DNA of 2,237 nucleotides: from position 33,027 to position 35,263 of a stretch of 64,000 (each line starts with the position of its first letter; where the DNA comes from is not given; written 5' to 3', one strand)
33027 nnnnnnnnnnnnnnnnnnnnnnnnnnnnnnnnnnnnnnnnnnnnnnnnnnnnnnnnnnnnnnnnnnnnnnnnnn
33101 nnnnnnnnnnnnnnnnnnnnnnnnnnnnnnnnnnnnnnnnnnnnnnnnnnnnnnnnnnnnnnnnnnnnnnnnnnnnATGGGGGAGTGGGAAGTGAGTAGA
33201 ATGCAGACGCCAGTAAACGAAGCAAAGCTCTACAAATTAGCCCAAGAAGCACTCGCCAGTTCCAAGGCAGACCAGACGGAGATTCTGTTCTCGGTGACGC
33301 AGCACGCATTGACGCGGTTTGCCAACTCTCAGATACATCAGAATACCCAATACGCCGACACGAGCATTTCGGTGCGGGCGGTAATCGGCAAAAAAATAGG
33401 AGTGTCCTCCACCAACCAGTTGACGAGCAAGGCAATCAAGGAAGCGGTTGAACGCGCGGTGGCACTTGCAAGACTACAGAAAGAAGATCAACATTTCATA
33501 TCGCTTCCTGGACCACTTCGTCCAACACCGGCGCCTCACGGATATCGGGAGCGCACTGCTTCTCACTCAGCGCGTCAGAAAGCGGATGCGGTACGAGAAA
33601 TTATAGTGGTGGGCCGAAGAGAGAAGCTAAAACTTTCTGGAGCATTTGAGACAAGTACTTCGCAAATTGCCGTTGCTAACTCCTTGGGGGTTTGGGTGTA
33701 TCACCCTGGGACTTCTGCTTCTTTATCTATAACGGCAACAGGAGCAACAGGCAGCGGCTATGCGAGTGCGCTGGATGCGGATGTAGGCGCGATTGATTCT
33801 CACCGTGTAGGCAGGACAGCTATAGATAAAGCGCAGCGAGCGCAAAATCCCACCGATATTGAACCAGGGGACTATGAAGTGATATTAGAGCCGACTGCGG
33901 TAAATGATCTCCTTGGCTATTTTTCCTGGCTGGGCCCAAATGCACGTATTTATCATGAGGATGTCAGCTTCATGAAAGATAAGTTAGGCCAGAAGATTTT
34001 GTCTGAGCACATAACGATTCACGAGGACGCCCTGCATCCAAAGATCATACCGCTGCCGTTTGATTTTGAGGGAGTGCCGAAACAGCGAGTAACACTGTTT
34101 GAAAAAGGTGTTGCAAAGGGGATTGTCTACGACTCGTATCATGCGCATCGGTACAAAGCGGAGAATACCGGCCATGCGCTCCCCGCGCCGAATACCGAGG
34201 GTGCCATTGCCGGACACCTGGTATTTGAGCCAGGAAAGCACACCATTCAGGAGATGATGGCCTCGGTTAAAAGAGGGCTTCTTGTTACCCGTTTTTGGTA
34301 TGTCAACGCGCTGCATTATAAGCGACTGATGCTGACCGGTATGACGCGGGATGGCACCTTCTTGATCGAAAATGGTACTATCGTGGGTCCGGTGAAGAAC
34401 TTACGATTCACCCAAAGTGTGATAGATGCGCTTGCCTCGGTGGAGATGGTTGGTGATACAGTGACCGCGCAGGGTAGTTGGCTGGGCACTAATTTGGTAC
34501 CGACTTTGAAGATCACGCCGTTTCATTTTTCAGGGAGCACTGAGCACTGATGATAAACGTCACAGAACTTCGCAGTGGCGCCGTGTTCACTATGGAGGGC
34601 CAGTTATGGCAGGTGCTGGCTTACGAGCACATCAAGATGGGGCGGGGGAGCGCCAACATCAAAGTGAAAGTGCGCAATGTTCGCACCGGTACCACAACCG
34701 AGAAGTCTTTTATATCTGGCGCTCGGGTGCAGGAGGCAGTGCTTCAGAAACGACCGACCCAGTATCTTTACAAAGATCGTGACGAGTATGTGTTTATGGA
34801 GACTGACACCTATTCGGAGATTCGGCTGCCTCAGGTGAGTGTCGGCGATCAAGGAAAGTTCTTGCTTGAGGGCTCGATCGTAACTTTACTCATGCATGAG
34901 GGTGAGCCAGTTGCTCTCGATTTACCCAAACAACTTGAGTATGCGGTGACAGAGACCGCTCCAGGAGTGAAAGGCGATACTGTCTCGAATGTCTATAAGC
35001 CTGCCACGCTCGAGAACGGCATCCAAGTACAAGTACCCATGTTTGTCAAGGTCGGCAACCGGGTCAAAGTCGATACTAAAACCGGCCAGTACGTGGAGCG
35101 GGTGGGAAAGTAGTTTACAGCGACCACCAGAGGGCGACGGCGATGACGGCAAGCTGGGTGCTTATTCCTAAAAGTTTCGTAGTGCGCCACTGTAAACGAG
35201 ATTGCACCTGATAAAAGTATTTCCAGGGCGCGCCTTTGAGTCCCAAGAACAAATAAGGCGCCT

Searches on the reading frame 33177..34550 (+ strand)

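Call 64: search_protein_families(library=pfam, proteins=[window:33177-34550:+], max_evalue=0.00001)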
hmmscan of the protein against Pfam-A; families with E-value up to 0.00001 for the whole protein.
window:33177-34550:+ (457 aa): 3 families
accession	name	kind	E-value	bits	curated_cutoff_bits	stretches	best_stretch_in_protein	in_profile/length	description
PF19289.4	PmbA_TldD_3rd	-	1.1e-48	165.7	22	1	230-452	1-219/220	PmbA/TldA metallopeptidase C-terminal domain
PF01523.21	PmbA_TldD_1st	-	1.3e-11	45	20.9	1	35-98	2-65/65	PmbA/TldA metallopeptidase domain 1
PF19290.4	PmbA_TldD_2nd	-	4e-08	34.1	20.9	1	157-221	37-107/109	PmbA/TldA metallopeptidase central domain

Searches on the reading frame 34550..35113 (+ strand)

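Call 64: search_protein_families(library=pfam, proteins=[window:34550-35113:+], max_evalue=0.00001)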
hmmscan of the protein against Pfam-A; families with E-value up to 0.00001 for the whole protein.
window:34550-35113:+ (187 aa): 3 families
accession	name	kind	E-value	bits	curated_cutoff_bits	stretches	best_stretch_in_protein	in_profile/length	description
PF09285.17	Elong-fact-P_C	-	4.2e-26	90.9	25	1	130-184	2-56/56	Elongation factor P, C-terminal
PF01132.26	EFP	-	5.3e-19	68.4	27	1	68-121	1-54/54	Elongation factor P (EF-P) OB domain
PF08207.18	EFP_N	-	2.9e-18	66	23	1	4-59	2-57/58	Elongation factor P (EF-P) KOW-like domain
